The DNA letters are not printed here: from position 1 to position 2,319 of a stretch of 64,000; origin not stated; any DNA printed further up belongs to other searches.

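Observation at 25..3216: AT-rich two-gene module: pseudo-KaiC tandem ATPase-fold protein plus 8-TM membrane protein (candidate uncharacterised signalling or defence pair)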

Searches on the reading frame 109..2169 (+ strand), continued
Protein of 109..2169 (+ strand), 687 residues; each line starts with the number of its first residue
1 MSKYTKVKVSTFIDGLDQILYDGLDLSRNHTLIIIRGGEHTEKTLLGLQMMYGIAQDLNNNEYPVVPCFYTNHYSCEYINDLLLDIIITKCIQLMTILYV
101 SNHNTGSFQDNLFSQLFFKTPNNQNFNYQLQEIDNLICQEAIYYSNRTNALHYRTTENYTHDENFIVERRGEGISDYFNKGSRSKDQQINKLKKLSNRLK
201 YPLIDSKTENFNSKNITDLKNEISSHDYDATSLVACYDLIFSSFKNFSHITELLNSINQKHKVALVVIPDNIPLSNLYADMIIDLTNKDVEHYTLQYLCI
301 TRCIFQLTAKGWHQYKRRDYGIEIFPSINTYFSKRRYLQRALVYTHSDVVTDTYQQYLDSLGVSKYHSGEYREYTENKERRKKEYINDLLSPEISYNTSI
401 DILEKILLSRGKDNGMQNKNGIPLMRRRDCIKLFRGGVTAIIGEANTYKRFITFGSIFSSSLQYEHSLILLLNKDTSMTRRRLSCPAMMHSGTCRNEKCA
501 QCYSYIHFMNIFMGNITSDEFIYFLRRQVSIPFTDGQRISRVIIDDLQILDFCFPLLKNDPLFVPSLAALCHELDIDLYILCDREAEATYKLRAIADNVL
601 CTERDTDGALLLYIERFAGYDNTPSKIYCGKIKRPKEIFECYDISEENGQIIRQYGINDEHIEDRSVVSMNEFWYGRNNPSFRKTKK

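Call 40: search_solved_structures(query=A1, max_evalue=1, show_alignments=2)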
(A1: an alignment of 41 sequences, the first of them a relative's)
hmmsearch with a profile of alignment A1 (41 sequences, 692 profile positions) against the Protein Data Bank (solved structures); distinct sequences matched with E-value up to 1: 40.
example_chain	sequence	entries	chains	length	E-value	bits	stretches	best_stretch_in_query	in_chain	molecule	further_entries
4tl6_A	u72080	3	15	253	2.2e-05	26.5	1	4-59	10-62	Circadian clock protein kinase KaiC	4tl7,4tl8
4tl9_A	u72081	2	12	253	2.2e-05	26.5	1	4-59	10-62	Circadian clock protein kinase KaiC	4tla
4tle_A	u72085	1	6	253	2.3e-05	26.4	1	4-59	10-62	Circadian clock protein kinase KaiC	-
26rc_A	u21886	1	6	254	2.3e-05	26.4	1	4-59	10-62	Circadian clock oscillator protein KaiC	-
4tld_A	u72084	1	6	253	2.3e-05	26.4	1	4-59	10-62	Circadian clock protein kinase KaiC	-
4tlc_A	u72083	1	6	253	2.3e-05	26.4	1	4-59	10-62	Circadian clock protein kinase KaiC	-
4tlb_A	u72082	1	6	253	2.3e-05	26.4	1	4-59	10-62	Circadian clock protein kinase KaiC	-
26qx_A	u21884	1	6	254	2.6e-05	26.3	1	4-59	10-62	Circadian clock oscillator protein KaiC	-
7dyk_A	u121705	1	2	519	5.9e-05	25.1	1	4-59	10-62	Circadian clock protein kinase KaiC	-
7dyi_A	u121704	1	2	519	6e-05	25.1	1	4-59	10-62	Circadian clock protein kinase KaiC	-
3k09_A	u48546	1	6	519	6e-05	25.1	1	4-59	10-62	Circadian clock protein kinase kaiC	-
8wve_A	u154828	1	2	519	6e-05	25.1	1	4-59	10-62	Circadian clock oscillator protein KaiC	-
1u9i_A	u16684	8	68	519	6e-05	25.1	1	4-59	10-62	KaiC | Circadian clock protein kinase kaiC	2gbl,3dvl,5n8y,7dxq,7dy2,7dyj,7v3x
3k0c_A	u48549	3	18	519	6e-05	25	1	4-59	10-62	Circadian clock protein kinase KaiC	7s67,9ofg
4dug_A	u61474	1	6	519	6.1e-05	25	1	4-59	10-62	Circadian clock protein kinase kaiC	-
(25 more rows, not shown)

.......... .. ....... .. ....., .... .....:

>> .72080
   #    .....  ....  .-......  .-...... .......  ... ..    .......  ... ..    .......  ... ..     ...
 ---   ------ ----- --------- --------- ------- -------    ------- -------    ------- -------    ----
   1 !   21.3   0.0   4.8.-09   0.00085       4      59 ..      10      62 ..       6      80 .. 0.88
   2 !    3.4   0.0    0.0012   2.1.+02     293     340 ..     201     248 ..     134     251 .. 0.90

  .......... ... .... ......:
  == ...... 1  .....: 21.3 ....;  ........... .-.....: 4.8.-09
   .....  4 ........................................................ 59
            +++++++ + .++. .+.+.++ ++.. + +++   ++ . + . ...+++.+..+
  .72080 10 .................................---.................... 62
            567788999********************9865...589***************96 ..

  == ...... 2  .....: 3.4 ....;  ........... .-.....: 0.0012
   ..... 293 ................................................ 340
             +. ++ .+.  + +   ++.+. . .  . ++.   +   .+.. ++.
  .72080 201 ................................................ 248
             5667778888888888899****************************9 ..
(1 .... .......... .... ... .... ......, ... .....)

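Call 41: find_related_loci(query=A1, collection=viral_contigs, flank=10000)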
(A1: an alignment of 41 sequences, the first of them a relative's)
Query A1 (687 aa) in viral_contigs; peptide patterns used: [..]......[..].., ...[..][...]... (x = any residue, [..] = any of these).
24 stretches matched a pattern, but none encodes a relative of the query by tblastn (E <= 1e-3).

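Call 44: search_protein_families(library=pfam, proteins=[L068:2122-2727:+, L063:12202-13356:+, L069:4708-5292:+, L067:3328-4227:+, L072:7468-8814:+, L081:6675-7568:+, L078:12472-13320:+, L077:18100-20448:+, L077:20411-21712:+, L077:3535-4746:+], max_evalue=0.001)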
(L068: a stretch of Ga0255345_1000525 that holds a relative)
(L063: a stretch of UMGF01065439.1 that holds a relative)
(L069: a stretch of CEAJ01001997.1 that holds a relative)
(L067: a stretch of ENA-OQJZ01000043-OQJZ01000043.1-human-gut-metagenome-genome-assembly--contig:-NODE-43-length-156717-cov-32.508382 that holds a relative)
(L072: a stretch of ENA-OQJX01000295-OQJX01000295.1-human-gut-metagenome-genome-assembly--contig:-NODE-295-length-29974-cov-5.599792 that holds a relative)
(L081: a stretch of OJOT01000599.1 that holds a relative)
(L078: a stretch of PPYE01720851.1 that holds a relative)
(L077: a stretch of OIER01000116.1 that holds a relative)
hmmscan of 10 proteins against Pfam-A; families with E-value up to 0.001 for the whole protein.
L068:2122-2727:+ (202 aa): 1 family
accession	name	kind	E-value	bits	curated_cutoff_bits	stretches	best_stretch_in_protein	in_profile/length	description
PF02397.22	Bac_transf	-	8.9e-62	208.2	27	1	7-182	1-178/179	Bacterial sugar transferase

L063:12202-13356:+ (385 aa): 1 family
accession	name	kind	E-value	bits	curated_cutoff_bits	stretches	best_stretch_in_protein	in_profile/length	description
PF02350.25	Epimerase_2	-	3.2e-89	299.6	30.6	1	28-369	7-346/347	UDP-N-acetylglucosamine 2-epimerase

L069:4708-5292:+ (195 aa): 4 families
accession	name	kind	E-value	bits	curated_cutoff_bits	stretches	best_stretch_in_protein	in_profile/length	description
PF00132.30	Hexapep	-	1.4e-20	72.5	27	3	140-174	1-35/36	Bacterial transferase hexapeptide (six repeats)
PF17836.7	PglD_N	-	6.3e-16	59.2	23.4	1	2-69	3-78/78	PglD N-terminal domain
PF25084.1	LbH_EIF2B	-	2.4e-08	34.4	54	1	81-130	56-104/105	EIF2B subunit epsilon LbH domain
PF25087.1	GMPPB_C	-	0.00037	20.6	39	1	78-163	20-102/110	GMPPB C-terminal domain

L067:3328-4227:+ (300 aa): 2 families
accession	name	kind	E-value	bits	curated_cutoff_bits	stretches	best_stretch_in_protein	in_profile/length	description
PF00535.33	Glycos_transf_2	-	6.3e-16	59.2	23.3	1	5-122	1-122/168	Glycosyl transferase family 2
PF13704.12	Glyco_tranf_2_4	-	1.7e-05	25.7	27.5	1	12-89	2-84/98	Glycosyl transferase family 2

L072:7468-8814:+ (449 aa): 4 families
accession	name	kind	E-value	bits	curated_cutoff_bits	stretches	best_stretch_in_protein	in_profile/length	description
PF00483.29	NTP_transferase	-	1.9e-29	103.4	21.2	1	4-267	3-238/245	Nucleotidyl transferase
PF01050.24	MannoseP_isomer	-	3.7e-12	46.9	23.6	1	339-443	14-115/116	Mannose-6-phosphate isomerase C-terminal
PF07883.17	Cupin_2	-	5.4e-07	29.7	27.2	1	373-423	13-64/70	Cupin domain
PF12804.13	NTP_transf_3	-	2.3e-05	25.1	27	1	4-118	2-96/160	MobA-like NTP transferase domain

L081:6675-7568:+ (298 aa): 1 family
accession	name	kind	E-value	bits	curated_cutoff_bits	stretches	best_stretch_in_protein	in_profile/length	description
PF06082.17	YjbH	-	6.1e-10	39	24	1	87-217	471-602/658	Exopolysaccharide biosynthesis protein YbjH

L078:12472-13320:+ (283 aa): 1 family
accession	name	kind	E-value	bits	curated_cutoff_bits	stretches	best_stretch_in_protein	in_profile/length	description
PF00072.30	Response_reg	-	2.5e-07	31.3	30.2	1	167-271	1-102/111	Response regulator receiver domain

L077:18100-20448:+ (783 aa): 5 families
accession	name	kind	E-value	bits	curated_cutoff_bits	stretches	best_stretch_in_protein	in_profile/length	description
PF02518.31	HATPase_c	-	2.3e-28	99.3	26.4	1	409-517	1-110/111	Histidine kinase-, DNA gyrase B-, and HSP90-like ATPase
PF00072.30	Response_reg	-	1.9e-19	70.3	30.2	1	540-650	1-108/111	Response regulator receiver domain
PF00512.31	HisKA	-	1.3e-09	38.4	26.9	1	298-361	2-65/66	His Kinase A (phospho-acceptor) domain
PF13581.12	HATPase_c_2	-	7.3e-05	23.2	27.4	1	410-513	28-126/127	Histidine kinase-like ATPase domain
PF01627.28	Hpt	-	0.00054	20.6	24.6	0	681-716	2-37/84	Hpt domain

L077:20411-21712:+ (434 aa): 9 families
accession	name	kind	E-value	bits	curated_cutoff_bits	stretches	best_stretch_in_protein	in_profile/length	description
PF00158.32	Sigma54_activat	-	1.5e-61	207.4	20.2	1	137-300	4-167/168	Sigma-54 interaction domain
PF00072.30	Response_reg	-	2.2e-21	76.5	30.2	1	9-117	2-110/111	Response regulator receiver domain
PF14532.12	Sigma54_activ_2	-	1.2e-16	61.7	25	1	152-305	18-138/138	Sigma-54 interaction domain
PF25601.1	AAA_lid_14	-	3.8e-16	59.1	27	1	309-380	4-75/87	AAA+ ATPase lid domain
PF02954.25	HTH_8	-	1.5e-13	50.7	22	1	395-431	6-42/42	Bacterial regulatory protein, Fis family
PF07728.20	AAA_5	-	4.2e-08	33.7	22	1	158-278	2-125/139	AAA domain (dynein-related subfamily)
PF00004.35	AAA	-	2.1e-06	28.6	21.2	1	158-292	1-128/131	ATPase family associated with various cellular activities (AAA)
PF07724.20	AAA_2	-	3.4e-06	27.6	27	1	157-251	5-100/166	AAA domain (Cdc48 subfamily)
PF18024.7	HTH_50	-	0.00095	19.2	27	0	395-433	12-49/50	Helix-turn-helix domain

L077:3535-4746:+ (404 aa): 0 families

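Call 47: search_protein_families(library=pfam, proteins=[L086:14951-17476:+, L018:703-2445:+, L018:9957-11090:+, L056:9144-9728:+, L020:5893-6987:-, L024:9095-9793:+, L024:8556-9095:+, L086:12022-12657:+, L086:12772-13467:+, L086:13735-14967:+], max_evalue=0.001)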
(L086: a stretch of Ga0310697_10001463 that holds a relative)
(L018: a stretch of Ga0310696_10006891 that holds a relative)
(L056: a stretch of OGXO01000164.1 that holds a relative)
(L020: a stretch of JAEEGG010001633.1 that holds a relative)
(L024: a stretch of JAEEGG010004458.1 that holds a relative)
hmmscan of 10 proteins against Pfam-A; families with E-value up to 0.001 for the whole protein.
L086:14951-17476:+ (842 aa): 2 families
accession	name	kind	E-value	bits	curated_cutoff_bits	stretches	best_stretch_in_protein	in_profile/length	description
PF13589.12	HATPase_c_3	-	1.4e-17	64.4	25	1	25-156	4-119/137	Histidine kinase-, DNA gyrase B-, and HSP90-like ATPase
PF02518.31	HATPase_c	-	1.8e-09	38.4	26.4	1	744-840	4-107/111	Histidine kinase-, DNA gyrase B-, and HSP90-like ATPase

L018:703-2445:+ (581 aa): 1 family
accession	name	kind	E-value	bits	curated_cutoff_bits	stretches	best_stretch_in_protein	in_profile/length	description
PF00082.27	Peptidase_S8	-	1.6e-57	195.5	21.8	1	241-501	1-288/288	Subtilase family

L018:9957-11090:+ (378 aa): 1 family
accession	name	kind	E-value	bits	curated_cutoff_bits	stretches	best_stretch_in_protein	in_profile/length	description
PF16227.11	DUF4886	-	5e-28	98.2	26.7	1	44-269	1-213/242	Domain of unknown function (DUF4886)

L056:9144-9728:+ (195 aa): 0 families

L020:5893-6987:- (365 aa): 2 families
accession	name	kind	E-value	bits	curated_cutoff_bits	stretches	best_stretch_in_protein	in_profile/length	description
PF13884.11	Peptidase_S74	-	5.3e-12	46.3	22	1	147-227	1-57/58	Chaperone of endosialidase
PF18962.6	Por_Secre_tail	-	8.3e-06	26.4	27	1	289-363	3-75/75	Secretion system C-terminal sorting domain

L024:9095-9793:+ (233 aa): 0 families

L024:8556-9095:+ (180 aa): 0 families

L086:12022-12657:+ (212 aa): 0 families

L086:12772-13467:+ (232 aa): 0 families

L086:13735-14967:+ (411 aa): 2 families
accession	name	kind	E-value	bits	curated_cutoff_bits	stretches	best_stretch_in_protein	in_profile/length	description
PF00145.23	DNA_methylase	-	1.3e-58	199.4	22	1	6-398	1-320/324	C-5 cytosine-specific DNA methylase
PF02475.24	TRM5-TYW2_MTfase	-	0.00055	20.4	28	1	6-51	38-84/164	TRM5/TYW2 methyltransferase domain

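Call 50: search_protein_families(library=pfam, proteins=[L001:2769-3389:+], max_evalue=0.01)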
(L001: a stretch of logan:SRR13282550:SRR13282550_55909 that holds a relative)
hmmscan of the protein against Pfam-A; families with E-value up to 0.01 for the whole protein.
L001:2769-3389:+ (207 aa): 0 families

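Call 61: find_encoding_contigs(protein=P0070, flank=10000, max_places=2)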
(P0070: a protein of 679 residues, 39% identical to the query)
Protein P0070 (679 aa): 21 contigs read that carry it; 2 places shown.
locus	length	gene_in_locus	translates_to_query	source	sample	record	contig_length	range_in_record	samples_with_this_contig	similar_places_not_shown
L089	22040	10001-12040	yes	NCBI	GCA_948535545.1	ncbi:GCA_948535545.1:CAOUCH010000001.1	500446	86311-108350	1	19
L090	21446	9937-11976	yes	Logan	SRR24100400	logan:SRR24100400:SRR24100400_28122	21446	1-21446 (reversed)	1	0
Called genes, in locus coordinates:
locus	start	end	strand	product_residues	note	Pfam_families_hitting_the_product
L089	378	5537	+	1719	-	-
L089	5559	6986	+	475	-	PF03062:MBOAT, PF13813:MBOAT_2 (weak)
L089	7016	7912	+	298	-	-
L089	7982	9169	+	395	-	PF00288:GHMP_kinases_N, PF08544:GHMP_kinases_C (weak)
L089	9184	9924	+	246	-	PF00483:NTP_transferase, PF12804:NTP_transf_3 (weak)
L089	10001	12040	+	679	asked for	PF06745:ATPase (faint)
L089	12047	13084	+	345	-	-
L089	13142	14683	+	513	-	PF01943:Polysacc_synt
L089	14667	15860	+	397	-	PF12838:Fer4_7, PF00037:Fer4 (weak), PF12837:Fer4_6 (weak), PF04432:FrhB_FdhB_C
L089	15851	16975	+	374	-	PF04230:PS_pyruv_trans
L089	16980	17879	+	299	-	-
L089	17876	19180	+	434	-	-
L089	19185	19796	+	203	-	PF25084:LbH_EIF2B (faint), PF00132:Hexapep, PF14602:Hexapep_2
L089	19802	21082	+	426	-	PF00534:Glycos_transf_1, PF13692:Glyco_trans_1_4, PF13524:Glyco_trans_1_2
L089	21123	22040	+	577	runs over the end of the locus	PF00534:Glycos_transf_1, PF13692:Glyco_trans_1_4, PF14602:Hexapep_2 (faint), PF00132:Hexapep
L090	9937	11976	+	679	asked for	PF06745:ATPase (faint)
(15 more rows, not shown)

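Call 62: find_encoding_contigs(protein=P0044, flank=10000, max_places=2)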
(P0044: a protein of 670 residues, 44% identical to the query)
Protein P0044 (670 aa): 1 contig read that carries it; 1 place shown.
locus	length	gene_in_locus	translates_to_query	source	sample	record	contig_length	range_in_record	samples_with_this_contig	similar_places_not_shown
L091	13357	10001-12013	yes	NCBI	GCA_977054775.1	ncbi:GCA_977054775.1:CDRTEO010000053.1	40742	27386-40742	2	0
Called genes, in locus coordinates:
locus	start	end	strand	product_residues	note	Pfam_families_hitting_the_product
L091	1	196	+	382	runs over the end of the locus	PF00534:Glycos_transf_1, PF13692:Glyco_trans_1_4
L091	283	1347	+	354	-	PF04991:LicD (faint), PF01467:CTP_transf_like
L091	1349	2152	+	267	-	PF04991:LicD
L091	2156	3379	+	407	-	PF13439:Glyco_transf_4, PF00534:Glycos_transf_1, PF13692:Glyco_trans_1_4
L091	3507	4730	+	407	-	PF13439:Glyco_transf_4, PF13579:Glyco_trans_4_4, PF00534:Glycos_transf_1, PF13692:Glyco_trans_1_4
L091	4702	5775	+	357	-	-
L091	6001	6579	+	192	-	PF00132:Hexapep, PF14602:Hexapep_2 (weak)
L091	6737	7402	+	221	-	PF02397:Bac_transf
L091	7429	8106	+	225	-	PF02585:PIG-L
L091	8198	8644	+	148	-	PF19480:DUF6016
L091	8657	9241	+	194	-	PF01520:Amidase_3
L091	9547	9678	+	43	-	-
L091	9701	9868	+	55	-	-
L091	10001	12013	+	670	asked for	-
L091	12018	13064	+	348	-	-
